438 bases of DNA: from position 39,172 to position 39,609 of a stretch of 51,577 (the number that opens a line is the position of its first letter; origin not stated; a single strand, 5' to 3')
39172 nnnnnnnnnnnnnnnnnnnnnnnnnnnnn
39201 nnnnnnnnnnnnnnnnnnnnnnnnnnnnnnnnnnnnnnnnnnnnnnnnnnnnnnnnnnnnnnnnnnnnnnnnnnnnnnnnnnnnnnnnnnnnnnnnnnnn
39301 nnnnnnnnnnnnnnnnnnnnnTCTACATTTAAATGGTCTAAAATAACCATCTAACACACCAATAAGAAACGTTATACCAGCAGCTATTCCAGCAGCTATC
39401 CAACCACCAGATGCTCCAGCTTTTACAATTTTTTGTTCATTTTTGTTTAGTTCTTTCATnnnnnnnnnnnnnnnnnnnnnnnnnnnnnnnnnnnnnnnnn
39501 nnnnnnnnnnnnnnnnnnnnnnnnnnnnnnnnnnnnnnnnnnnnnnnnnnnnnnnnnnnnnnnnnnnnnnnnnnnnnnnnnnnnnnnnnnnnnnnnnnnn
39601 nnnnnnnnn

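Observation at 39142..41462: Unannotated two-peptide, Ala-Gly-leader locus coupled to a C39-peptidase ABC exporter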

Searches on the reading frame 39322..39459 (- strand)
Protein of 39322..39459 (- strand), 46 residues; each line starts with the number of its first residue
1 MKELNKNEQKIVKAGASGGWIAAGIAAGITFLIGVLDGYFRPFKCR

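Call 3: search_protein_families(library=pfam, proteins=[window:39322-39459:-], max_evalue=10)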
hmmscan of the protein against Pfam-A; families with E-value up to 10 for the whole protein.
seq(46 aa): 1 family
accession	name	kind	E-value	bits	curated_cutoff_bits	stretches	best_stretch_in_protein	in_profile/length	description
PF19029.5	DUF883_C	-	0.012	15.7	27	1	20-36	10-26/30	DUF883 C-terminal glycine zipper region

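Call 4: search_protein_families(library=ncbifam, proteins=[window:39322-39459:-], max_evalue=10)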
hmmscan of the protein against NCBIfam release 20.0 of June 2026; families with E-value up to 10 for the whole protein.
seq(46 aa): 1 family
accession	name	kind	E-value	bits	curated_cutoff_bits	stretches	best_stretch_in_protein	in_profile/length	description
TIGR03351.1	PhnX-like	hypoth_equivalog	0.014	15.4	218.9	1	6-38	161-193/220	phosphonatase-like hydrolase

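Call 6: find_homologous_proteins(query=window:39322-39459:-, max_evalue=10)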
Query seq(46 aa) (46 aa): 34 proteins with E <= 10 among 36 candidates.
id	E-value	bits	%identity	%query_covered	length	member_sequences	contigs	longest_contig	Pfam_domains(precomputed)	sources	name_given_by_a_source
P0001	5.3e-21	90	93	100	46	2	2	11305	-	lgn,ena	-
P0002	3.5e-18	81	83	100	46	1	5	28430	-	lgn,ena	-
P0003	2.5e-17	79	83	100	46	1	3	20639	-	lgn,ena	-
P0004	5.0e-17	78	80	100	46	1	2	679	-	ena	-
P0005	2.0e-15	73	74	100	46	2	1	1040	-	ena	-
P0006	2.3e-14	69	72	100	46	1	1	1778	-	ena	-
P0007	1.3e-13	67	72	100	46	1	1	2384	-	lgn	-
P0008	2.6e-11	60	77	76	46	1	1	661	-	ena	-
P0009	3.7e-11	59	67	100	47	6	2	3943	-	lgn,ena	-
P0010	5.6e-11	59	68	96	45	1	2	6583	-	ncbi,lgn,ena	-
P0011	9.6e-11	58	70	100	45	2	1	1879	-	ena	-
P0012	2.1e-8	51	59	100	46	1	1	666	-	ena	-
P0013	2.2e-8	51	56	98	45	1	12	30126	-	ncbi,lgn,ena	-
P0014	4.0e-8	50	59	100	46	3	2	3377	-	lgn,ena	-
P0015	3.3e-7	47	57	100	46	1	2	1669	-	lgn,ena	-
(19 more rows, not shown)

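Call 14: find_related_loci(query=A1, collection=genome_contigs, flank=6000)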
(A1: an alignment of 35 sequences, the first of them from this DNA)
Query A1 (46 aa) in genome_contigs; peptide patterns used: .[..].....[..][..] (x = any residue, [..] = any of these).
202 stretches matched a pattern; 13 encode a relative of the query (tblastn E <= 1e-3); 13 distinct loci.
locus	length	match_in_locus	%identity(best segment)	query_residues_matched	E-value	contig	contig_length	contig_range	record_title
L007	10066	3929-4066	70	1-46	1e-18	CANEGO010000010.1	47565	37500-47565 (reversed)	MAG TPA_asm: uncultured Clostridium sp. isolate SRR18439538_bin.11_metawrap_v1.3_MAG genome assembly, contig: NODE.364_l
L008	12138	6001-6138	67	1-46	4e-18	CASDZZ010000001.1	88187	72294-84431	uncultured bacterium isolate B6_L1_363363_idba_bin.124 genome assembly, contig: B6_L1_363363_idba_bin.124.fa_scaffold_22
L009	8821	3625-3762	65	1-46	9e-18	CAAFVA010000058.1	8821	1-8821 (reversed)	MAG TPA_asm: Bacilli bacterium, isolate HGM10829, WGS project CAAFVA010000000 data, contig: SRS295027_37_k89_50134, whol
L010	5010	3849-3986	63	1-46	6e-17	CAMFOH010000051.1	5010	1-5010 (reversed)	MAG: uncultured Mollicutes bacterium isolate ERR2020022_bin.3_metaWRAP_v1.3_MAG genome assembly, contig: ERZ10552055.283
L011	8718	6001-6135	56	1-46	4e-12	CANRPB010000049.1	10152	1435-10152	MAG: uncultured Bacilli bacterium isolate Lapin-018__bin91 genome assembly, contig: Lapin-018__NODE_6621_length_10152_co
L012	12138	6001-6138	50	1-46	3e-11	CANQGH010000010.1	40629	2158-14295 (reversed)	MAG: uncultured Bacilli bacterium isolate Lapin-001__bin74 genome assembly, contig: Lapin-001__NODE_1239_length_40629_co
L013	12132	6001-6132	53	1-45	6e-11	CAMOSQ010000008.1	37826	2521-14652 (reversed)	MAG: uncultured Bacillales bacterium isolate SRR873602_bin.41_metaWRAP_v1.3_MAG genome assembly, contig: NODE_1545_lengt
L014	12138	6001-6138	70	1-46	1e-10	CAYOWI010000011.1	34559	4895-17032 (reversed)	MAG TPA_asm: uncultured Muribaculaceae bacterium isolate SRP287540_co1_447 genome assembly, contig: NODE_1212_length_345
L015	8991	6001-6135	51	1-45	1e-10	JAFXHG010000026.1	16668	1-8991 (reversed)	MAG: Bacilli bacterium isolate RGIG6413 Sheep_Rectum-5__c468973, whole genome shotgun sequence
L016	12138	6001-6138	50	1-46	1e-10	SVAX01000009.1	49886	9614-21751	MAG: Bacillota bacterium isolate SIG213 NODE_15981_length_49886_cov_8.647220, whole genome shotgun sequence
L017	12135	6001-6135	58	1-45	4e-6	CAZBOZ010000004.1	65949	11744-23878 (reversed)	MAG TPA_asm: uncultured Muribaculaceae bacterium isolate SRP294416_co1_19 genome assembly, contig: NODE_536_length_65949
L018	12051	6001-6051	71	30-46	5e-6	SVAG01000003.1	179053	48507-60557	MAG: Lactobacillales bacterium isolate SIG196 NODE_1400_length_179053_cov_5.805322, whole genome shotgun sequence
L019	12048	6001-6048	75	30-45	3e-5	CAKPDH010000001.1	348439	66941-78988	MAG: uncultured Bacilli bacterium isolate REFINED_METABAT215_TOP10_CONTIGS_1500_ASSEMBLY_K77_MERGED__Hadza_MoBio_C-REDO_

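Call 42: search_protein_families(library=ncbifam, alignment_id=A1, max_evalue=1)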
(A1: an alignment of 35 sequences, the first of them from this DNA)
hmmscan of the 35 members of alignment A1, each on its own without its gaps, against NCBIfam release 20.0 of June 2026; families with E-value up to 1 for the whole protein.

A. member 1, seq(46 aa): 1 family
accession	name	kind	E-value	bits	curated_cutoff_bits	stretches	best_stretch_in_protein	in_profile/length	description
TIGR03351.1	PhnX-like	hypoth_equivalog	0.014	15.4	218.9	1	6-38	161-193/220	phosphonatase-like hydrolase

B. families by the number of members that match (of 35 scanned): 27 families (the first 25 are shown)
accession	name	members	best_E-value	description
TIGR03949.1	bact_IIb_cerein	24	1.7e-08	class IIb bacteriocin, lactobin A/cerein 7B family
NF038034.1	lactGbeta_entB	22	1.7e-05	lactococcin G-beta/enterocin 1071B family bacteriocin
TIGR01847.1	bacteriocin_sig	14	0.00064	bacteriocin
NF038035.1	lactGalph_entA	11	0.00039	lactococcin G-alpha/enterocin 1071A family bacteriocin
NF047798.1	leader_Chryseo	8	0.0018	bacteriocin-like protein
TIGR03351.1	PhnX-like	4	0.014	phosphonatase-like hydrolase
NF000539.0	plantaricin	4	0.044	plantaricin C family lantibiotic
NF033383.2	induct_EntF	4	0.061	EntF family bacteriocin induction factor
TIGR03893.1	lant_SP_1948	3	0.002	lichenicidin A2 family type 2 lantibiotic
NF008287.0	PRK11067.1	3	0.037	outer membrane protein assembly factor BamA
NF033456.1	RiPP_CCRG-2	3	0.042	CCRG-2 family RiPP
NF005099.0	PRK06529.1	2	0.0016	amidase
NF045747.1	MPN313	2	0.022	MPN313 family protein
NF038392.1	div_DrpB_YedR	2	0.074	cell division protein DrpB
NF010230.0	PRK13682.1-5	1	0.022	hypothetical protein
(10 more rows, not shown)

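Call 48: search_protein_families(library=pfam, proteins=[L011:5585-6001:+, L012:5568-5999:+, L013:5567-6004:+, L015:5570-6004:+, L019:5495-5917:+], max_evalue=1)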
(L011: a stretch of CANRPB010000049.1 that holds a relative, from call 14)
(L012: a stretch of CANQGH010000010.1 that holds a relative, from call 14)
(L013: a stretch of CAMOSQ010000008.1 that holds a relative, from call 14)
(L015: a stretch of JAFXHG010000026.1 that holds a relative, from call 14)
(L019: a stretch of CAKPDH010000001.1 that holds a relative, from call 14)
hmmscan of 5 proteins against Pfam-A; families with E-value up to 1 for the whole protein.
L011:5585-6001:+ (138 aa): 0 families

L012:5568-5999:+ (143 aa): 0 families

L013:5567-6004:+ (145 aa): 2 families
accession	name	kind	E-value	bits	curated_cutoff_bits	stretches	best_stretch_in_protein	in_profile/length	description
PF15957.10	Comm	-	0.083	13.6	27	1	19-71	8-41/110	Commissureless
PF02439.20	Adeno_E3_CR2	-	0.2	11.9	36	1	26-47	13-34/38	Adenovirus E3 region protein CR2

L015:5570-6004:+ (144 aa): 2 families
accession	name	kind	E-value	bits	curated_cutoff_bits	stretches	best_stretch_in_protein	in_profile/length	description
PF16110.10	DUF4828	-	0.057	14.3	23.3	1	74-116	18-60/79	Domain of unknown function (DUF4828)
PF03356.20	Pox_LP_H2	-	0.11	12.8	27.6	1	19-95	25-103/188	Viral late protein H2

L019:5495-5917:+ (140 aa): 1 family
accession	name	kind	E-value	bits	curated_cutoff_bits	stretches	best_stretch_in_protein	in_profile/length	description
PF23906.1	DUF7248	-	0.66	10.5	27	0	25-54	12-42/58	Family of unknown function (DUF7248)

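Call 49: search_protein_families(library=ncbifam, proteins=[L011:5585-6001:+, L012:5568-5999:+, L013:5567-6004:+, L015:5570-6004:+, L019:5495-5917:+], max_evalue=1)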
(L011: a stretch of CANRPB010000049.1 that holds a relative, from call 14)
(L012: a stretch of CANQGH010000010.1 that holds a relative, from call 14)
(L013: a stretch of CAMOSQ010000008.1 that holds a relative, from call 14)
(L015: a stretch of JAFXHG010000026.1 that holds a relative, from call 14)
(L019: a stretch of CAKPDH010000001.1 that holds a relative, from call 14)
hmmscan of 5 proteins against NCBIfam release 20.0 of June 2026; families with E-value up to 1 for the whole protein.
L011:5585-6001:+ (138 aa): 1 family
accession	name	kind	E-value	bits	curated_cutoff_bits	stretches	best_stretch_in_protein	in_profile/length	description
NF045999.1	MAG1140_fam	equivalog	0.14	12.3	35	1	11-89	4-83/126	MAG1140 family protein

L012:5568-5999:+ (143 aa): 0 families

L013:5567-6004:+ (145 aa): 0 families

L015:5570-6004:+ (144 aa): 1 family
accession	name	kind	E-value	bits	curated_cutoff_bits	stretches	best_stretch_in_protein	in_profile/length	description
NF045999.1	MAG1140_fam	equivalog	4.1e-06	27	35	1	21-136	4-126/126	MAG1140 family protein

L019:5495-5917:+ (140 aa): 1 family
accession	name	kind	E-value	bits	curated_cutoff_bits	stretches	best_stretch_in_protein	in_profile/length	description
NF045999.1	MAG1140_fam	equivalog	0.11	12.6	35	1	22-130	7-124/126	MAG1140 family protein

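Call 65: search_solved_structures(query=A1, max_evalue=10)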
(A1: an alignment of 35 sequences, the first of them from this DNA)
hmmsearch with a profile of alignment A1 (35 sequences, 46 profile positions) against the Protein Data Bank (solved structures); distinct sequences matched with E-value up to 10: 4.
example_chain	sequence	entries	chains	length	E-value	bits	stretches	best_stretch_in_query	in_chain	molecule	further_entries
1ry3_A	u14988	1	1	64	0.83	13.1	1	2-16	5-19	Bacteriocin carnobacteriocin B2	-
4w82_A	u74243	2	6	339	0.89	13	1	34-45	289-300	Fatty acid synthase | Enoyl-[acyl-carrier-protein] reductase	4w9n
2b6n_A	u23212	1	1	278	1.8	12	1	14-33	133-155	proteinase K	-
8hcr_H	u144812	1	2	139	6.3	10.3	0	12-32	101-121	Cytochrome c oxidase polypeptide 4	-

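Call 82: predict_structure(alignment_id=A1)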
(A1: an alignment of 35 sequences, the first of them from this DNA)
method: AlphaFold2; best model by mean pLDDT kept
length: 46 residues; sequences in the alignment: 35
mean_pLDDT: 79.1   pTM: 0.40
mean pLDDT of the five models: 79.1, 78.1, 75.3, 73.7, 72.2
residues with pLDDT >= 90: 12; 70-90: 25; 50-70: 9; < 50: 0
segments of 3 or more residues with pLDDT < 50: none
pLDDT, mean of each block of 10 residues (from residue 1): 70 77 92 88 62
secondary structure, 60 per line:
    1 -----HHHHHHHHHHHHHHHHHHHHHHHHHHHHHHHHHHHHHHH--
elements in order: H6-44
